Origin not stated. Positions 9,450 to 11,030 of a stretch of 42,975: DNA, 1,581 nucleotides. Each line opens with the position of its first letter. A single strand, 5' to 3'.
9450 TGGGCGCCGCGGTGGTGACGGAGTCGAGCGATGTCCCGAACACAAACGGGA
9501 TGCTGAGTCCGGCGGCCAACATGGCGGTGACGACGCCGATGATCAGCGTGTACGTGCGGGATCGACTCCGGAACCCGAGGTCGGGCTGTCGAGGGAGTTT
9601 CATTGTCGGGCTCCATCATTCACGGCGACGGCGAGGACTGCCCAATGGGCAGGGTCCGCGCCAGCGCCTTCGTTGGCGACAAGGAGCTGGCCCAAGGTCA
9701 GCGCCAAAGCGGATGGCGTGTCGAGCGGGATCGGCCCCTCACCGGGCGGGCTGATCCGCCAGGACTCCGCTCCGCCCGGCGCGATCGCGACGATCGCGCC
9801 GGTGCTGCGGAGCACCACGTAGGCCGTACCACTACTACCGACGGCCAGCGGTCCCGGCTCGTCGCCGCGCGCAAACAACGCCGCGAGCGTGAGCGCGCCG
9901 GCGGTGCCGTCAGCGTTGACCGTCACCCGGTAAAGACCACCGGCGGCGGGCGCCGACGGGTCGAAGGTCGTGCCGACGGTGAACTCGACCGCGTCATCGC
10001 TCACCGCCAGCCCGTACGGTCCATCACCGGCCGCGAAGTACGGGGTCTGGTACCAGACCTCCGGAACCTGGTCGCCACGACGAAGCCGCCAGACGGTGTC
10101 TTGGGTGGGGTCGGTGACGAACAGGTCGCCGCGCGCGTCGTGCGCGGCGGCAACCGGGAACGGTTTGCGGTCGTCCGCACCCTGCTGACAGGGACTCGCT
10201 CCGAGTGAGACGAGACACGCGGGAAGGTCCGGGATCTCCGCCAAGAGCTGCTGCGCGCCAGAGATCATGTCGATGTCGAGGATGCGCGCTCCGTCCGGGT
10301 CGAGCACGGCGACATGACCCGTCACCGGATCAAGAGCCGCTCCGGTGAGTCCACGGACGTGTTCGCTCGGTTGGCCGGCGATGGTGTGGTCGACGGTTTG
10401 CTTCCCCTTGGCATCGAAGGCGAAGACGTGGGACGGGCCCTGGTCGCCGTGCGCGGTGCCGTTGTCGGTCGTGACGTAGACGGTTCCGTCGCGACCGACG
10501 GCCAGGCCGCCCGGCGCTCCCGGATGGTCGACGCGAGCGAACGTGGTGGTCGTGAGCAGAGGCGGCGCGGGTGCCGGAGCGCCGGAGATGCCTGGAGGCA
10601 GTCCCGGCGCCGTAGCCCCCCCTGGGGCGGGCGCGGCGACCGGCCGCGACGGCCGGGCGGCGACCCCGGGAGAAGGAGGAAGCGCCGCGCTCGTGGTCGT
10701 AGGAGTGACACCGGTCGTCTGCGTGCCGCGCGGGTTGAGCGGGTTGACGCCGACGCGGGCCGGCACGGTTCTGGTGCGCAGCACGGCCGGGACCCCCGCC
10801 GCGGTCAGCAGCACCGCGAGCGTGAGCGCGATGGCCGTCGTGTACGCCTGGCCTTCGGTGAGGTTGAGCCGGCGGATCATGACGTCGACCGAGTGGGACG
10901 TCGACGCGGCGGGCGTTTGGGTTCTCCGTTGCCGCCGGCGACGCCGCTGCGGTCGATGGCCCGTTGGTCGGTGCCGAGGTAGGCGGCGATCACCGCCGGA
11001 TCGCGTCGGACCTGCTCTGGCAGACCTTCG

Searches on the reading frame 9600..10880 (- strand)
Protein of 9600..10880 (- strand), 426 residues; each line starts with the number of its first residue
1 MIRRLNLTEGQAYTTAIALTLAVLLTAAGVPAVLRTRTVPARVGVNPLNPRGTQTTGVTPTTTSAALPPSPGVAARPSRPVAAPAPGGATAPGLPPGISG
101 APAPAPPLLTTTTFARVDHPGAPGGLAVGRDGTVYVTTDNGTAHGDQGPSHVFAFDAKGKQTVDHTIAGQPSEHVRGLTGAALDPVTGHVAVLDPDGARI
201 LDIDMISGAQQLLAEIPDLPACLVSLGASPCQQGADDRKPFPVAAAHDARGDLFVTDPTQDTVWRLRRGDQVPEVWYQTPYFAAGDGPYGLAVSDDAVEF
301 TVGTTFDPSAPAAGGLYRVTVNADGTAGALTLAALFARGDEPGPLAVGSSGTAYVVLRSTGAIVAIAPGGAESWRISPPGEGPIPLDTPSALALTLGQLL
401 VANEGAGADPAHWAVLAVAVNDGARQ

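Call 7: search_protein_families(library=pfam, proteins=[window:9600-10880:-], max_evalue=0.01)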
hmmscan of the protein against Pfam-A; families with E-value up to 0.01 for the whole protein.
window:9600-10880:- (426 aa): 0 families

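Call 10: search_solved_structures(query=window:9600-10880:-, max_evalue=1)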
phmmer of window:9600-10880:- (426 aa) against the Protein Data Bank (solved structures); distinct sequences matched with E-value up to 1: 15.
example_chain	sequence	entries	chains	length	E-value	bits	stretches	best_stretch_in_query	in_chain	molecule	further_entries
6tje_A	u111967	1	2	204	4.1e-08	35.9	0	342-377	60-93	Cake5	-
6tjd_A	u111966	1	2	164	3.4e-06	29.6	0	342-377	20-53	Cake4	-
7awz_A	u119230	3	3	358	4.6e-06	29.2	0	346-377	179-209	Scone-E | SconeE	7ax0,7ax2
7awy_A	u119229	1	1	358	1e-05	28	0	346-377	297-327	Scone-R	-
6tjc_A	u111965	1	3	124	0.00048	22.5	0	342-377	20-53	Cake3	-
3hxj_A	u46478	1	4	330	0.0073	18.6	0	346-377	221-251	Pyrrolo-quinoline quinone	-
3wwb_A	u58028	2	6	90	0.077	15.3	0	340-374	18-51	Pizza2-SR protein | pizza2sr-pb protein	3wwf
6tjb_A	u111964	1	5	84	0.14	14.4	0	341-377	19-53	Cake2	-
8pkr_A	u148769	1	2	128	0.18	14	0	122-140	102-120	non-specific serine/threonine protein kinase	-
3ww8_A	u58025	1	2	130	0.24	13.6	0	336-369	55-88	Pizza3 protein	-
1rwi_B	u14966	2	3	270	0.33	13.2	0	110-139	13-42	Serine/threonine-protein kinase pknD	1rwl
4zcn_A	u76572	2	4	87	0.34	13.1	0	336-369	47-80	nvPizza2-S16S58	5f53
5i1y_A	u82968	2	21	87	0.44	12.8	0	338-369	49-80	nvPizz2a-H16S58 | nvPizza2-H16S58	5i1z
5chb_A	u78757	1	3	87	0.49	12.6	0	340-369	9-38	nvPizza2-S16H58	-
3ww7_A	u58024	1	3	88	0.71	12.1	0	121-141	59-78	Pizza2 protein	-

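Call 20: find_homologous_proteins(query=window:9603-10880:-)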
Query window:9603-10880:- (426 aa): 38 proteins with E <= 0.001 among 8000 candidates.
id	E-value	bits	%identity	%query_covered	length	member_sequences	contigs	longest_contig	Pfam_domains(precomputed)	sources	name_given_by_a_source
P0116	2.5e-272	921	100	100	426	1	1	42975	-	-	-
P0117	1.0e-181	623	70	100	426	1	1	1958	-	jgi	jgi:hypothetical protein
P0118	1.4e-179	616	68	100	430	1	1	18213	-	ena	-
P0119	1.4e-177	609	68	100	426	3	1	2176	-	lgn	-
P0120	5.1e-177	607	68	100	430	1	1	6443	-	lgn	-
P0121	1.3e-175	603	68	100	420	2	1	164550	-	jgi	jgi:hypothetical protein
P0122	8.6e-171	587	66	100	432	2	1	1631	-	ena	-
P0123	5.2e-168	578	65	100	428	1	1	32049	-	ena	-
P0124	2.6e-166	572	66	100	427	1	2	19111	-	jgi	jgi:hypothetical protein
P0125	3.6e-161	555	64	100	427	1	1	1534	-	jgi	jgi:hypothetical protein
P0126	1.5e-146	507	59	100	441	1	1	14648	-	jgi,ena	-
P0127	2.1e-144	500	77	68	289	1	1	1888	-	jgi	jgi:DNA-binding beta-propeller fold protein YncE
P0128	6.7e-143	495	78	68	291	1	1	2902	-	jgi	jgi:hypothetical protein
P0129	1.7e-134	467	56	99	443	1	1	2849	-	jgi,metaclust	metaclust:\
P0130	2.7e-132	460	72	70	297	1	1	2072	-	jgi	jgi:DNA-binding beta-propeller fold protein YncE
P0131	2.2e-130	454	57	100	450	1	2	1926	PF01436.28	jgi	jgi:hypothetical protein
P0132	8.2e-130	452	54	100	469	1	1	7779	PF08450.19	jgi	jgi:hypothetical protein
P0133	3.9e-127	443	67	73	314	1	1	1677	PF08450.19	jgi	jgi:hypothetical protein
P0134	3.4e-126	440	55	99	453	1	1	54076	-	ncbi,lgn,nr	ncbi:MAG: hypothetical protein KY469_17870 [Actinobacteria bacterium]|nr:hypothetical protein [Actin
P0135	1.7e-125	438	65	71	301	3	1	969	PF01436.28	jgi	jgi:outer membrane protein assembly factor BamB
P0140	1.2e-120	422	52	98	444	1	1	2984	PF08450.19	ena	-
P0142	1.5e-117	411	53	99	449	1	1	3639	PF08450.19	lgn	-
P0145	2.5e-112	394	51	98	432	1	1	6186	PF08450.19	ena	-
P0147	6.8e-105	370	49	98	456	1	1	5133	PF08450.19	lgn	-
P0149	2.9e-79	285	52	72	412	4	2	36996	PF01436.28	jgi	-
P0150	1.4e-71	260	41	95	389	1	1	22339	PF01436.28,PF08450.19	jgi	jgi:hypothetical protein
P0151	2.0e-33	134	33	99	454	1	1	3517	PF01436.28,PF08450.19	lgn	-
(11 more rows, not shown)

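Call 21: find_encoding_contigs(protein=P0134, flank=8000, max_places=2)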
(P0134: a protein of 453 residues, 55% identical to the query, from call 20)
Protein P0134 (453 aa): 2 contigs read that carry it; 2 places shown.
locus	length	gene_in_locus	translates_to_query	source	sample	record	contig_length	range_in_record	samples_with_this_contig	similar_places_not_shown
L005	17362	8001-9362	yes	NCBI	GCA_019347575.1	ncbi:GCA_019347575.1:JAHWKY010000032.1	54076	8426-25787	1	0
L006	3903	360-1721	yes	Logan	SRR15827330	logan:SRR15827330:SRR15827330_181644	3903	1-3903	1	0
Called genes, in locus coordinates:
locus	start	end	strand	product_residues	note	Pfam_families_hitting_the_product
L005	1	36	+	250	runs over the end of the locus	PF13489:Methyltransf_23, PF01209:Ubie_methyltran (weak), PF08241:Methyltransf_11, PF08242:Methyltransf_12, PF13649:Methyltransf_25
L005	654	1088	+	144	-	-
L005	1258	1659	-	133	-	PF10604:Polyketide_cyc2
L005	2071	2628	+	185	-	PF01872:RibD_C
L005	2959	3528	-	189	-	PF06414:Zeta_toxin, PF13671:AAA_33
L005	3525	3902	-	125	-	PF11903:ParD_like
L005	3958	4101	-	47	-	-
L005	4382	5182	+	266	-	PF00005:ABC_tran, PF13304:AAA_21 (faint)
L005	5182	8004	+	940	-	PF02653:BPD_transp_2, PF00005:ABC_tran, PF13304:AAA_21 (faint), PF12399:BCA_ABC_TP_C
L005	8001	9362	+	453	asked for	-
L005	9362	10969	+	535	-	PF13458:Peripla_BP_6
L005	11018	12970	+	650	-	PF01048:PNP_UDP_1, PF00067:p450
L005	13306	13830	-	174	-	PF04229:GrpB (weak)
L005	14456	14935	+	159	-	-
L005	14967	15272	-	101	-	-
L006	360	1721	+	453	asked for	-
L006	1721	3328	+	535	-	PF13458:Peripla_BP_6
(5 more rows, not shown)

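Call 22: find_encoding_contigs(protein=P0150, flank=8000, max_places=2)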
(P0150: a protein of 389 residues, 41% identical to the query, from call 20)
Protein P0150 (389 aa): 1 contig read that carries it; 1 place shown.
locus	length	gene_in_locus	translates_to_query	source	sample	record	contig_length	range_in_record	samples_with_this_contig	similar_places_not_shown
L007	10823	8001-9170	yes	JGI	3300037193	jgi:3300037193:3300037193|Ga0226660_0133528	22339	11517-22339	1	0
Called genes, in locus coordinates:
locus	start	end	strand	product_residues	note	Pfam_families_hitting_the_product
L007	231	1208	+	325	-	PF10340:Say1_Mug180 (faint), PF20434:BD-FAE (weak), PF07859:Abhydrolase_3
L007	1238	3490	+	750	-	PF00083:Sugar_tr (weak), PF07690:MFS_1, PF00005:ABC_tran, PF13304:AAA_21 (faint)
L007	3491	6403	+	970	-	PF02653:BPD_transp_2, PF00005:ABC_tran, PF12399:BCA_ABC_TP_C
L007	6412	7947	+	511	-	PF13458:Peripla_BP_6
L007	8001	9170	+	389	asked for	PF08450:SGL (faint), PF01436:NHL (faint)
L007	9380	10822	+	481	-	?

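Call 23: find_encoding_contigs(protein=P0149, flank=8000, max_places=2)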
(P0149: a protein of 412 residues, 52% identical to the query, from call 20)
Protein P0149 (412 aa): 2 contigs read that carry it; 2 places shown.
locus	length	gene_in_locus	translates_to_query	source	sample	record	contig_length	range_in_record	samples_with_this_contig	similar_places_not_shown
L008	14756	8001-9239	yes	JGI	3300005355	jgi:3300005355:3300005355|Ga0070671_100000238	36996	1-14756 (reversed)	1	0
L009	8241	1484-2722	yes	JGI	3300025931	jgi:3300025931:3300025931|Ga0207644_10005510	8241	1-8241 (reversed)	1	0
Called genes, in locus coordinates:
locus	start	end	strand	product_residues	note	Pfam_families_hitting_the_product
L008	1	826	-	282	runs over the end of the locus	-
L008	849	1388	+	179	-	PF00440:TetR_N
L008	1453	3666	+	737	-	PF07690:MFS_1, PF12832:MFS_1_like (weak), PF00005:ABC_tran, PF13304:AAA_21 (faint)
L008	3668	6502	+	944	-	PF02653:BPD_transp_2, PF00005:ABC_tran, PF13304:AAA_21 (faint), PF12399:BCA_ABC_TP_C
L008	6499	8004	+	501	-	PF13458:Peripla_BP_6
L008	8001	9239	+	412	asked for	PF01436:NHL (faint)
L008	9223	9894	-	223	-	PF00440:TetR_N, PF13977:TetR_C_6, PF16925:TetR_C_13 (faint)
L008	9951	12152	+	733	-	PF07690:MFS_1, PF00083:Sugar_tr (weak), PF00005:ABC_tran, PF13304:AAA_21 (weak)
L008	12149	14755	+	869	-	?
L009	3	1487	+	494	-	?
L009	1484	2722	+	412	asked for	PF01436:NHL (faint)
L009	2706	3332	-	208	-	PF00440:TetR_N, PF13977:TetR_C_6, PF16925:TetR_C_13 (faint)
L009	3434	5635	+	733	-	PF07690:MFS_1, PF00083:Sugar_tr (weak), PF00005:ABC_tran, PF13304:AAA_21 (weak)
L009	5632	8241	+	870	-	?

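Call 38: predict_structure(alignment_id=A2)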
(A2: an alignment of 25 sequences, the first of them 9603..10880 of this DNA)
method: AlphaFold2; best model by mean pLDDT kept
length: 426 residues; sequences in the alignment: 25
mean_pLDDT: 82.2   pTM: 0.73
mean pLDDT of the five models: 82.2, 79.2, 79.2, 78.8, 78.0
residues with pLDDT >= 90: 259; 70-90: 77; 50-70: 14; < 50: 76
segments of 3 or more residues with pLDDT < 50: 31-101, 225-228
pLDDT, mean of each block of 10 residues (from residue 1): 65 84 74 40 37 33 35 39 41 42 77 93 95 96 90 97 96 93 97 97 97 95 60 81 97 97 96 94 91 96 93 96 95 96 96 96 96 91 90 96 87 95 79
secondary structure, 60 per line:
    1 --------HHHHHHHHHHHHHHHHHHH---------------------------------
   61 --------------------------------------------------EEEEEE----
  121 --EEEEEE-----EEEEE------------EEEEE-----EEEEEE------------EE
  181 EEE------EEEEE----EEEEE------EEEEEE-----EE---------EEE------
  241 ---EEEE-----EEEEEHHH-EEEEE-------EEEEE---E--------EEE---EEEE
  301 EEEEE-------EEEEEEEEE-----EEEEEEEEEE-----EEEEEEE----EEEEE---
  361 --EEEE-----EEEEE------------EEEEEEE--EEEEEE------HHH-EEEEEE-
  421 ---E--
elements in order: H9-27 E111-116 E123-128 E134-138 E151-155 E161-166 E179-183 E190-194 E199-203 E210-215 E232-234 E244-247 E253-257 E262-266 E274-278 E291-293 E297-305 E313-321 E327-336 E342-348 E353-357 E363-366 E372-376 E389-395 E398-403 E414-419

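Call 42: fold_search(model_id=the predicted structure, library=pdb)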
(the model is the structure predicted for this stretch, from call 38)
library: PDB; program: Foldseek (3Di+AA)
matches with E <= 10: 1224; with E <= 0.001: 625
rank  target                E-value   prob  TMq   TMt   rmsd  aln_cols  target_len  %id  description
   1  6rej                  2.4e-11  1.00  0.49  0.80   5.0       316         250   24  Crystal structure of Pizza6-SH with Zn2+ (released 2019-07-31)
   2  6rek                  2.6e-11  1.00  0.50  0.81   5.0       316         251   23  Crystal structure of Pizza6-SH with Cu2+ (released 2019-07-31)
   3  2iaw                  2.6e-11  1.00  0.50  0.66   5.1       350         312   15  Crystal structure of squid ganglion DFPase N175D mutant (released 2006-09-26)
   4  3kgg                  4.4e-11  1.00  0.50  0.66   5.2       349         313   15  X-ray structure of perdeuterated diisopropyl fluorophosphatase (DFPase): Perdeuteration of proteins for neutron diffract (released 2010-04-07)
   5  3hli_B                4.4e-11  1.00  0.50  0.65   5.2       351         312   14  diisopropyl fluorophosphatase (DFPase), active site mutants (released 2009-11-10)
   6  9fyv                  4.9e-11  1.00  0.51  0.68   5.0       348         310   15  Crystal structure of the engineered photoenzyme VEnT1.3 (released 2025-05-14)
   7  1e1a                  5.2e-11  1.00  0.51  0.67   4.9       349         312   15  Crystal structure of DFPase from Loligo vulgaris (released 2001-06-06)
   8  2gvv                  6.1e-11  1.00  0.50  0.66   5.2       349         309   15  Structure of diisopropyl fluorophosphatase (DFPase) in complex with dicyclopentylphosphoroamidate (DcPPA) (released 2006-09-19)
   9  9eno_A                6.7e-11  1.00  0.52  0.70   4.9       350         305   14  Crystal structure of ComplemEnT1.4 (CEnT1.4), an engineered photoenzyme for selective [2+2]-cycloadditions (released 2025-07-16)
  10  2ias                  6.7e-11  1.00  0.51  0.67   4.9       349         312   15  Crystal structure of squid ganglion DFPase W244F mutant (released 2006-09-26)
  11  6ren_A                7.1e-11  1.00  0.48  0.78   5.2       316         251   22  Crystal structure of 3fPizza6-SH with Zn2+ (released 2019-07-31)
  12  2gvx                  7.1e-11  1.00  0.50  0.66   5.1       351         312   15  Structure of diisopropyl fluorophosphatase (DFPase), mutant D229N / N175D (released 2006-09-19)
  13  6f0t_A                8.7e-11  1.00  0.48  0.77   5.3       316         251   22  Crystal structure of Pizza6-SFW (released 2018-03-21)
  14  7zp5_A                8.7e-11  1.00  0.51  0.69   5.1       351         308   14  Crystal structure of designed photoenzyme EnT1.0 (released 2022-09-28)
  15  3hli_A                9.2e-11  1.00  0.50  0.65   5.1       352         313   14  diisopropyl fluorophosphatase (DFPase), active site mutants (released 2009-11-10)
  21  1rwi_A                1.1e-10  1.00  0.47  0.75   5.6       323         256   20  Extracellular domain of Mycobacterium tuberculosis PknD (released 2004-04-27)
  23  2p4o                  1.2e-10  1.00  0.54  0.74   4.1       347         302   14  CRYSTAL STRUCTURE OF A PUTATIVE LACTONASE OF THE SMP-30/GLUCONOLACTONASE/LRE-LIKE REGION FAMILY (NPUN_F0524) FROM NOSTOC (released 2007-04-17)
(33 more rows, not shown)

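Call 44: find_related_loci(query=A2, collection=metagenome_contigs, flank=7000)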
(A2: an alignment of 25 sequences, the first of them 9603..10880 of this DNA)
Query A2 (426 aa) in metagenome_contigs; peptide patterns used: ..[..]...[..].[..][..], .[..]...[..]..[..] (x = any residue, [..] = any of these).
239 stretches matched a pattern; 7 encode a relative of the query (tblastn E <= 1e-3); 7 distinct loci.
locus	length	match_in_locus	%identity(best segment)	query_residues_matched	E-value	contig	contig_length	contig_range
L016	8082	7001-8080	68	2-360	6e-153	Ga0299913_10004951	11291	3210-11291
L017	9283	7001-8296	59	3-426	2e-151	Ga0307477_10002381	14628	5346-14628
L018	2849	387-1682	56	1-423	5e-143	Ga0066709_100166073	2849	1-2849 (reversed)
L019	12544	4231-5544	53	3-423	1e-122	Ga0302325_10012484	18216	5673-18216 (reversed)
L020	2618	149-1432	52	3-423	1e-127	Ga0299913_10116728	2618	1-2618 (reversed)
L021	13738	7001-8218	44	3-420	8e-80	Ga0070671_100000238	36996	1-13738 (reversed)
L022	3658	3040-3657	47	4-213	9e-46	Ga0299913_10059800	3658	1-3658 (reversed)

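Call 48: search_protein_families(library=ncbifam, proteins=[window:9603-10880:-], max_evalue=0.1)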
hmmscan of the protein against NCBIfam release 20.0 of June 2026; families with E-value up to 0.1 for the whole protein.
window:9603-10880:- (426 aa): 0 families
